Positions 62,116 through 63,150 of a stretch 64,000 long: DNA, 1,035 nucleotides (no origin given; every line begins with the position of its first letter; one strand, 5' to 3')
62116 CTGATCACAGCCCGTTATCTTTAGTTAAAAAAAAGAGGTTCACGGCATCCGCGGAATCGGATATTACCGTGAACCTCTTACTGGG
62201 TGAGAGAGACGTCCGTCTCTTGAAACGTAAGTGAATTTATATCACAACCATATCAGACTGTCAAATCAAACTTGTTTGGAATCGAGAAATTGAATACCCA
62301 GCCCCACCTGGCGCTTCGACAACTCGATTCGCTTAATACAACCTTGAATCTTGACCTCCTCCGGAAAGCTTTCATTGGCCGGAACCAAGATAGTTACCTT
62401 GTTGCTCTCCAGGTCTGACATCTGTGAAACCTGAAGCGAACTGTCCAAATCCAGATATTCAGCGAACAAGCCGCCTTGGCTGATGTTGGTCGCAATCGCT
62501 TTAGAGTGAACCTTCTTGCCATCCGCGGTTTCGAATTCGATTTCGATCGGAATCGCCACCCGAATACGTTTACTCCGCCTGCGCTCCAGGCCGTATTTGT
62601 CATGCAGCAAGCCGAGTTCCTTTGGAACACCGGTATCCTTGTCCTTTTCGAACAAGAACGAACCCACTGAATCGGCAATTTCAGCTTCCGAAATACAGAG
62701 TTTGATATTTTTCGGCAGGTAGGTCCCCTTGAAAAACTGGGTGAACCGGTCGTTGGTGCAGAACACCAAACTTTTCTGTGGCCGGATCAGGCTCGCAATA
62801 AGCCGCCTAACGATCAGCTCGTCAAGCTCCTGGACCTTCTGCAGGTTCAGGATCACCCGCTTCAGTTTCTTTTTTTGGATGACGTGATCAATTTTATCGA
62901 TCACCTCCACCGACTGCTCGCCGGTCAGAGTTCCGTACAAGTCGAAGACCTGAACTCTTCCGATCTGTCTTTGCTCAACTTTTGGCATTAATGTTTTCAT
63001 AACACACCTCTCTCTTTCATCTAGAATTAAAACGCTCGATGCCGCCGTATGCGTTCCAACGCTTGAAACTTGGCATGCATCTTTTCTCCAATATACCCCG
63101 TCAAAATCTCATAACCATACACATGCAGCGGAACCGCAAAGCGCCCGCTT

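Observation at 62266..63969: Tandem paralogous STAS-PilZ fusion proteins: c-di-GMP input into a partner-switching-like module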

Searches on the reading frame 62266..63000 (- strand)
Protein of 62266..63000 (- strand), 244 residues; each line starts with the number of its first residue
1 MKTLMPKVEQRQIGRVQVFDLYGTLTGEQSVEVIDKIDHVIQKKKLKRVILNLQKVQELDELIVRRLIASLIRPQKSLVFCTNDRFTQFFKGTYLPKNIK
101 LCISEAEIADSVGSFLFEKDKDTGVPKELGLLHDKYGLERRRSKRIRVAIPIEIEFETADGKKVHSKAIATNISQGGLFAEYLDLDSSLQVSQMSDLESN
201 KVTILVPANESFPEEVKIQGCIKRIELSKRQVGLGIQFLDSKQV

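Call 3: search_protein_families(library=pfam, proteins=[window:62266-63000:-], max_evalue=1)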
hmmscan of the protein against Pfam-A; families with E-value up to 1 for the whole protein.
window:62266-63000:- (244 aa): 3 families
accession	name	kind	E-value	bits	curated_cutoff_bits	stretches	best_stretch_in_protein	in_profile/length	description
PF01740.26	STAS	-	4.6e-05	23.6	22.6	1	9-68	3-62/106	STAS domain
PF07238.19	PilZ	-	5.3e-05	23.9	22.5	1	139-240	1-87/102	PilZ domain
PF11201.13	DUF2982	-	0.04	13.9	25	1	36-84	31-79/151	Protein of unknown function (DUF2982)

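Call 4: search_protein_families(library=ncbifam, proteins=[window:62266-63000:-], max_evalue=1)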
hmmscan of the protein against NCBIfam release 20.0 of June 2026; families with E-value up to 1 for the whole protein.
window:62266-63000:- (244 aa): 4 families
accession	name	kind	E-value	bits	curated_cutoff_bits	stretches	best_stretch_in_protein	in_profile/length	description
TIGR02886.1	spore_II_AA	equivalog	0.0023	17.9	114.75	1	12-60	5-53/106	anti-sigma F factor antagonist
NF052652.1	YtvA_fam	equivalog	0.0052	16.4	250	1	15-68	144-197/243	YtvA family blue-light photoreceptor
TIGR00377.1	ant_ant_sig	superfamily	0.013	15.4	53.45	1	8-60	5-57/108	anti-sigma factor antagonist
TIGR02266.1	gmx_TIGR02266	paralog_domain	0.026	14.7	68.7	1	147-181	1-32/96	TIGR02266 family protein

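Call 11: find_homologous_proteins(query=window:62266-63000:-)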
Query window:62266-63000:- (244 aa): 170 proteins with E <= 0.001 among 1013 candidates; the best 120 are listed.
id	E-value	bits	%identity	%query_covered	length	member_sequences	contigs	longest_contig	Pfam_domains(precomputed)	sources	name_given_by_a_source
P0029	5.9e-151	518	100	100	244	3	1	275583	-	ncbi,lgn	-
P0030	4.0e-124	431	84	98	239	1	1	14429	PF01740.27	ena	-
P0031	1.7e-121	422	81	98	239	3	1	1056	PF01740.27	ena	-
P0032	7.6e-116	404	74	99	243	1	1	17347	PF07238.20,PF01740.27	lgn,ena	-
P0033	4.6e-115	401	77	98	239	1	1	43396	PF07238.20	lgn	-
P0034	1.9e-114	399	76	98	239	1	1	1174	PF01740.27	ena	-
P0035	5.2e-114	398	74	98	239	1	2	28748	PF01740.27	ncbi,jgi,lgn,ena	-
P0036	3.9e-113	395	74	98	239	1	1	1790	-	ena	-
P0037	6.4e-111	388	74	98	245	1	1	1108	PF07238.20,PF01740.27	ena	-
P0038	4.6e-110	385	73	98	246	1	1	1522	PF07238.20,PF01740.27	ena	-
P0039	8.2e-110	384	72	98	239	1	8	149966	-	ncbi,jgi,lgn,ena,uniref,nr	ncbi:MAG: hypothetical protein COV74_01480 [Candidatus Omnitrophica bacterium CG11_big_fil_rev_8_21_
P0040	4.1e-108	378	70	100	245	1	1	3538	PF07238.20,PF01740.27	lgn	-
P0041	1.2e-107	377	72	98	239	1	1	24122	PF01740.27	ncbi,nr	ncbi:MAG: hypothetical protein HY582_02780 [Candidatus Omnitrophica bacterium]|nr:hypothetical prote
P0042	5.0e-107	375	71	98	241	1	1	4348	PF01740.27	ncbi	-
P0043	1.6e-106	373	72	98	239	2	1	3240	PF01740.27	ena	-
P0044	1.8e-105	370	69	100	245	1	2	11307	PF07238.20,PF01740.27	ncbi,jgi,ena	-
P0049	5.5e-71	257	57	94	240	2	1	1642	PF07238.20,PF01740.27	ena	-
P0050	1.0e-70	256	56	94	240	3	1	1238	PF07238.20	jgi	-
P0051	1.5e-70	256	57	94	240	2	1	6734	PF07238.20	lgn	-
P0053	2.1e-70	255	56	94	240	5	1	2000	PF01740.27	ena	-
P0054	2.3e-70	255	56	94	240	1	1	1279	PF07238.20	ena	-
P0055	5.4e-70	254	54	94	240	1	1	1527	PF01740.27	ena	-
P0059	5.8e-69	250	55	94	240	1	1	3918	PF07238.20,PF01740.27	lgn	-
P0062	1.2e-68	249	55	94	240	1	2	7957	PF01740.27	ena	-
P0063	1.5e-68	249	53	98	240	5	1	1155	PF07238.20,PF01740.27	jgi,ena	-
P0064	2.9e-68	248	54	96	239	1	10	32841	PF07238.20,PF01740.27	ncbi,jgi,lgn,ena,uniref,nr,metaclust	ncbi:MAG: hypothetical protein A3G33_00850 [Omnitrophica bacterium RIFCSPLOWO2_12_FULL_44_17]|uniref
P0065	3.1e-68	248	55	94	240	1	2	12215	PF07238.20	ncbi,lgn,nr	ncbi:MAG: PilZ domain-containing protein [Candidatus Omnitrophica bacterium]|nr:PilZ domain-containi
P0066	6.6e-68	247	55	94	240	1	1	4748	PF07238.20,PF01740.27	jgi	jgi:anti-anti-sigma regulatory factor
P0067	8.8e-68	246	54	94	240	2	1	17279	PF01740.27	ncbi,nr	ncbi:MAG: hypothetical protein HY584_02000 [Candidatus Omnitrophica bacterium]|nr:hypothetical prote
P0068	8.8e-68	246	52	94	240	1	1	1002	PF07238.20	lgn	-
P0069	9.5e-68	246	54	96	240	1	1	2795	PF01740.27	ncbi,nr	ncbi:MAG: STAS domain-containing protein [Candidatus Omnitrophica bacterium]|nr:STAS domain-containi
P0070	1.3e-67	246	52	94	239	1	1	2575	PF01740.27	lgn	-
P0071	2.3e-67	245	53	94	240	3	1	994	PF07238.20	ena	-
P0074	3.9e-67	244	55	94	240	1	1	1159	PF01740.27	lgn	-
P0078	2.5e-66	242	53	94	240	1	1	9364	PF07238.20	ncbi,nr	ncbi:MAG: PilZ domain-containing protein [Candidatus Omnitrophica bacterium]|nr:PilZ domain-containi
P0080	4.1e-66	241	53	94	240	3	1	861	PF07238.20,PF01740.27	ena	-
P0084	4.9e-66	241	53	94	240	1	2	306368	PF01740.27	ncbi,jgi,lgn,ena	-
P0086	6.9e-66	240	53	94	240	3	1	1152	PF01740.27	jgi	-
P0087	6.9e-66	240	54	94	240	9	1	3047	PF07238.20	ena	-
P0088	8.4e-66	240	52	94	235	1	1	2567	PF07238.20,PF01740.27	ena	-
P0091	6.8e-65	237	53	94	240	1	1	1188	PF01740.27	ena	-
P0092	7.1e-65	237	53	94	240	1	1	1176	PF07238.20,PF01740.27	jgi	-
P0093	2.2e-64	235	52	94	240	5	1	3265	PF01740.27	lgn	-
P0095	1.7e-63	232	50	95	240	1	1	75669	PF07238.20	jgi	jgi:anti-anti-sigma regulatory factor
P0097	2.6e-63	232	52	94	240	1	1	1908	PF07238.20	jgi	jgi:hypothetical protein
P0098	3.1e-63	232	51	94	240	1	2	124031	PF01740.27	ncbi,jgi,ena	-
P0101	2.6e-62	229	51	98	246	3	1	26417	PF07238.20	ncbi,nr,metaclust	ncbi:MAG: hypothetical protein A3A73_00230 [Omnitrophica bacterium RIFCSPLOWO2_01_FULL_50_24]|nr:MAG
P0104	5.8e-61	224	52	94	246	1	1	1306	PF07238.20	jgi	jgi:anti-anti-sigma regulatory factor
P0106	8.9e-57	210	55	83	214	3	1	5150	PF01740.27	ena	-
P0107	1.6e-56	210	45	95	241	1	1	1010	PF07238.20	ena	-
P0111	2.1e-55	206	47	95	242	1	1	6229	PF07238.20,PF01740.27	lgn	-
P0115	9.4e-55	204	45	97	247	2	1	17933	PF01740.27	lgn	-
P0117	2.1e-54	203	45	95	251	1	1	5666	PF07238.20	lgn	-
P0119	4.8e-54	202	45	99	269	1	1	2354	PF07238.20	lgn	-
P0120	5.9e-54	201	44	95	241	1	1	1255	PF07238.20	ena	-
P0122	1.2e-53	200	45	97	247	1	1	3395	PF07238.20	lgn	-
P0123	2.0e-53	200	43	95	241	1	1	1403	PF07238.20,PF01740.27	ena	-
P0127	2.7e-53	199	45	95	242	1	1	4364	PF07238.20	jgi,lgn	-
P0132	6.6e-53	198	44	95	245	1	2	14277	PF07238.20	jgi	jgi:hypothetical protein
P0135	1.0e-52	197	45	93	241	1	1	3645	PF07238.20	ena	-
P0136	1.2e-52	197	45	96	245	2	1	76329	PF07238.20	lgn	-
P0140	2.0e-52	196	44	95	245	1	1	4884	PF07238.20,PF01740.27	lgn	-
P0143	3.4e-52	196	45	95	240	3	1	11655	PF07238.20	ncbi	-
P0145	6.2e-52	195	46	95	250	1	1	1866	PF07238.20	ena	-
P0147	8.4e-52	194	44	95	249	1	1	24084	PF07238.20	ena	-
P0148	9.9e-52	194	41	95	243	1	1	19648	PF07238.20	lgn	-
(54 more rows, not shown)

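Call 18: find_encoding_contigs(protein=window:62266-63000:-, flank=10000, max_places=3)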
Protein window:62266-63000:- (244 aa): no gene with exactly this product is on record in the collection.

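Call 20: find_encoding_contigs(protein=P0029, flank=10000, max_places=3)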
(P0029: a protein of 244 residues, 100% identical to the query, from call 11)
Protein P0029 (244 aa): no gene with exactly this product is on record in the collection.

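Call 24: find_related_loci(query=A1, collection=genome_contigs, flank=10000)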
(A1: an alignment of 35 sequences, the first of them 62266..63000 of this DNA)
Query A1 (244 aa) in genome_contigs; peptide patterns used: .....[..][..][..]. (x = any residue, [..] = any of these).
82 stretches matched a pattern; 40 encode a relative of the query (tblastn E <= 1e-3); 40 distinct loci.
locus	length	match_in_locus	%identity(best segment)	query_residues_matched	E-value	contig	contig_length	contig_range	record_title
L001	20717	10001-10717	72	1-239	5e-119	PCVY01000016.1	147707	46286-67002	MAG: Candidatus Omnitrophica bacterium CG11_big_fil_rev_8_21_14_0_20_45_26 CG11_8_21_14_0.20_scaffold_35_c, whole genome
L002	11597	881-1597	72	1-239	1e-116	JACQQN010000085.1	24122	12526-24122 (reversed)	MAG: Candidatus Omnitrophota bacterium isolate NC_groundwater_1334_Ag_S-0.2um_43_29 S_p2_S4_coassembly_k141_1983049, who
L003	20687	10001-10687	57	11-239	2e-77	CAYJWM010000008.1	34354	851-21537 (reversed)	MAG TPA_asm: uncultured bacterium isolate ERP125453_co1_477 genome assembly, contig: NODE_1007_length_34354_cov_10.69109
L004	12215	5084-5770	55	11-239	4e-76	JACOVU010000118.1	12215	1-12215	MAG: Candidatus Omnitrophota bacterium isolate NC_groundwater_108_Ag_S-0.2um_46_37 S_p2_S4_170907_scaffold_1946934, whol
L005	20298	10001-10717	54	5-239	4e-76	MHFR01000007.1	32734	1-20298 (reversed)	MAG: Omnitrophica bacterium RIFCSPLOWO2_12_FULL_44_17 rifcsplowo2_12_scaffold_1177, whole genome shotgun sequence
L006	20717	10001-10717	54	1-239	1e-75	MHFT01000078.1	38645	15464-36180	MAG: Omnitrophica bacterium RIFCSPLOWO2_12_FULL_50_11 rifcsplowo2_12_scaffold_5181, whole genome shotgun sequence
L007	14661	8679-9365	53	11-239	3e-73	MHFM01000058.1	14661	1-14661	MAG: Omnitrophica bacterium RIFCSPLOWO2_01_FULL_45_10b rifcsplowo2_01_scaffold_58777, whole genome shotgun sequence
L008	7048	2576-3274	50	7-239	6e-69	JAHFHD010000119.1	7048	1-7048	MAG: Candidatus Omnitrophota bacterium isolate nzgw330 NODE_31783_length_7049_cov_3.596998, whole genome shotgun sequenc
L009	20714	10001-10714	51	2-239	2e-68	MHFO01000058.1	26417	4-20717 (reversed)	MAG: Omnitrophica bacterium RIFCSPLOWO2_01_FULL_50_24 rifcsplowo2_01_scaffold_4758, whole genome shotgun sequence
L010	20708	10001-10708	47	7-238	1e-64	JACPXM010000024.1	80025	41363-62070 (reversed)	MAG: Candidatus Omnitrophota bacterium isolate NC_groundwater_837_Pr1_B-0.1um_48_14 Montesol18_Bp1_scaffold_754149, whol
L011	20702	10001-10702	47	7-239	1e-62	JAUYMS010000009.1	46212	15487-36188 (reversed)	MAG: Candidatus Omnitrophota bacterium isolate C24_metabat.bin.98 C24_k141_875910, whole genome shotgun sequence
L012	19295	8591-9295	43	8-239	4e-61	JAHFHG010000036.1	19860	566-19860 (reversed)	MAG: Candidatus Omnitrophota bacterium isolate nzgw333 NODE_1574_length_19861_cov_4.891439, whole genome shotgun sequenc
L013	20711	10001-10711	42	7-240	2e-60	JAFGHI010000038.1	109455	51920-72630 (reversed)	MAG: Candidatus Omnitrophota bacterium isolate Zod_Metabat.1447 k87_8905902, whole genome shotgun sequence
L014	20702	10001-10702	43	7-238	5e-60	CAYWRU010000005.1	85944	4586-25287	MAG TPA_asm: uncultured bacterium isolate SRP257259_co1_296 genome assembly, contig: NODE_235_length_85944_cov_5.715028,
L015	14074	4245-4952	41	7-240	6e-60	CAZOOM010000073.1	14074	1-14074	MAG TPA_asm: uncultured bacterium isolate SRP257259_co1_149 genome assembly, contig: NODE_5793_length_14074_cov_5.573864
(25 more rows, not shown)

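Call 27: search_protein_families(library=pfam, proteins=[L006:740-2404:+, L006:2460-2993:+, L006:3212-3562:+, L006:3652-4623:+, L006:4631-6679:+, L006:6691-8064:+, L006:8061-9041:+], max_evalue=0.001)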
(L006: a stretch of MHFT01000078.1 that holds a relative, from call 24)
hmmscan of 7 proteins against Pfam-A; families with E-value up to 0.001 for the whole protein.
L006:740-2404:+ (554 aa): 3 families
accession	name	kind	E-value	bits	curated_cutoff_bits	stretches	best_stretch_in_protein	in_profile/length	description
PF00587.30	tRNA-synt_2b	-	2.3e-44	152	29.3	1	236-442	7-179/179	tRNA synthetase class II core domain (G, H, P, S and T)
PF03129.25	HGTP_anticodon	-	1.5e-21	76.8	21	1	454-543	1-93/94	Anticodon binding domain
PF07973.19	tRNA_SAD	-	8.5e-14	51.7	24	1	85-132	3-44/44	Threonyl and Alanyl tRNA synthetase second additional domain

L006:2460-2993:+ (177 aa): 2 families
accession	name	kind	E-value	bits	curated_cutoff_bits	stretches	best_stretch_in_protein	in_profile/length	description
PF00707.27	IF3_C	-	3e-31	107.6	34.8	1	66-151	1-86/86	Translation initiation factor IF-3, C-terminal domain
PF05198.21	IF3_N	-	3.4e-21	75.6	26.9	1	2-57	13-68/70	Translation initiation factor IF-3, N-terminal domain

L006:3212-3562:+ (116 aa): 1 family
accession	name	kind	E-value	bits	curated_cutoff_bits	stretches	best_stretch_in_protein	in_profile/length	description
PF00453.23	Ribosomal_L20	-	1.5e-39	134.9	30.8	1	3-109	1-107/107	Ribosomal protein L20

L006:3652-4623:+ (323 aa): 2 families
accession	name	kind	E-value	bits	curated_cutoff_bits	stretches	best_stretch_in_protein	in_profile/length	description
PF01409.25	tRNA-synt_2d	-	1e-94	317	19.8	1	89-323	2-246/246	tRNA synthetases class II core domain (F)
PF02912.23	Phe_tRNA-synt_N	-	1e-14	54.6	22.3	1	21-80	3-62/69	Aminoacyl tRNA synthetase class II, N-terminal domain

L006:4631-6679:+ (682 aa): 4 families
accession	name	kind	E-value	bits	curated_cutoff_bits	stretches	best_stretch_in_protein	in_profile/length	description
PF03483.22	B3_4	-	9e-64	214.7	29.3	1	100-271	2-173/174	B3/4 domain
PF17759.6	tRNA_synthFbeta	-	6.6e-49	166.7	22.4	1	360-570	1-214/214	Phenylalanyl tRNA synthetase beta chain CLM domain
PF03147.19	FDX-ACB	-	8.3e-26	90.7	31.1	1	587-679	1-93/94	Ferredoxin-fold anticodon binding domain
PF03484.21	B5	-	2.2e-24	85.9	28.6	1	293-357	2-67/67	tRNA synthetase B5 domain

L006:6691-8064:+ (457 aa): 13 families
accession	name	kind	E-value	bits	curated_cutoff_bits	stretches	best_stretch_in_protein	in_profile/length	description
PF12002.13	MgsA_C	-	2.8e-67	226.2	27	1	290-452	1-166/167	MgsA AAA+ ATPase C terminal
PF16193.11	AAA_assoc_2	-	6.8e-25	87.6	34.3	1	209-289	2-81/81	AAA C-terminal domain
PF05496.18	RuvB_N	-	8.4e-17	61.8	27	1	41-165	1-122/159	Holliday junction DNA helicase RuvB P-loop domain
PF00004.35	AAA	-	5.2e-16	59.7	21.2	1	74-181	1-125/131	ATPase family associated with various cellular activities (AAA)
PF13173.12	AAA_14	-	5.5e-09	36.6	27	1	74-192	5-128/129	AAA domain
PF07728.20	AAA_5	-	4e-06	27.3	22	1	74-160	2-98/139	AAA domain (dynein-related subfamily)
PF13191.12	AAA_16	-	2.4e-05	25.3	32.6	0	48-88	1-41/167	AAA ATPase domain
PF13479.12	AAA_24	-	3.6e-05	24.1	27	1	74-142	5-78/195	AAA domain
PF01078.27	Mg_chelatase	-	3.9e-05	23.6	20.3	0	73-94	24-45/207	Magnesium chelatase, subunit ChlI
PF13401.12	AAA_22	-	0.00021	22.1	27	0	73-88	7-22/130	AAA domain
PF20720.3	nSTAND3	-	0.00034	20.8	27.2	1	72-119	18-64/155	Novel STAND NTPase 3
PF00158.32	Sigma54_activat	-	0.00047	20.3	20.2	0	125-165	90-130/168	Sigma-54 interaction domain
PF13238.12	AAA_18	-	0.00075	20.4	29.4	0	75-144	2-55/128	AAA domain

L006:8061-9041:+ (326 aa): 5 families
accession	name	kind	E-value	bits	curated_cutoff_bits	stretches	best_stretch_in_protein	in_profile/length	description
PF00158.32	Sigma54_activat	-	3.3e-54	183.5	20.2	1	16-178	5-167/168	Sigma-54 interaction domain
PF14532.12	Sigma54_activ_2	-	1e-21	78.1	25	1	15-183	3-138/138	Sigma-54 interaction domain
PF25601.1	AAA_lid_14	-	9.5e-20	70.7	27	1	184-267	1-83/87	AAA+ ATPase lid domain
PF02954.25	HTH_8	-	7.4e-12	45.2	22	1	285-322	5-42/42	Bacterial regulatory protein, Fis family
PF07728.20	AAA_5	-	1.7e-08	35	22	1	35-154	1-123/139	AAA domain (dynein-related subfamily)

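Call 29: find_encoding_contigs(protein=P0030, flank=10000, max_places=2)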
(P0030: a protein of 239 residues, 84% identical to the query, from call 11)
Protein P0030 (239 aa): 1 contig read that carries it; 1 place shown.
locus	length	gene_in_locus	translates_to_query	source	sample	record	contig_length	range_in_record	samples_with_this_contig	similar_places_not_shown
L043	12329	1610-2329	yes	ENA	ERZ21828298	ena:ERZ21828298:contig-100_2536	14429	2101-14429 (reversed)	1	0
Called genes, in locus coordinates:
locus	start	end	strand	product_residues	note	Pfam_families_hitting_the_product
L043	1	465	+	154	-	?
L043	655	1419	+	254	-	PF01740:STAS (faint), PF07238:PilZ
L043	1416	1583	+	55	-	-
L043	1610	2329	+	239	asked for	PF01740:STAS (faint)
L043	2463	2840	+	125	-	PF08899:DUF1844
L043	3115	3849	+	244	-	PF03706:LPG_synthase_TM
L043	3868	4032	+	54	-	PF03966:Trm112p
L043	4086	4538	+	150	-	PF00364:Biotin_lipoyl, PF25984:BSH_YknX (faint)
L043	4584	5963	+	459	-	PF00289:Biotin_carb_N, PF02786:CPSase_L_D2, PF08443:RimK (faint), PF02222:ATP-grasp (weak), PF07478:Dala_Dala_lig_C, PF02785:Biotin_carb_C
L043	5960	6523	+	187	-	-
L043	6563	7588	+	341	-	PF00365:PFK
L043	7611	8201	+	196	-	PF13580:SIS_2, PF01380:SIS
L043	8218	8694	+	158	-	PF01467:CTP_transf_like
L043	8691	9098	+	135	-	PF17792:ThiD2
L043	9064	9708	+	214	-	PF02581:TMP-TENI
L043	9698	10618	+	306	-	PF00294:PfkB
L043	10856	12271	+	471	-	PF00919:UPF0004, PF04055:Radical_SAM, PF18693:TRAM_2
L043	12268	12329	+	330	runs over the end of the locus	PF01066:CDP-OH_P_transf, PF04608:PgpA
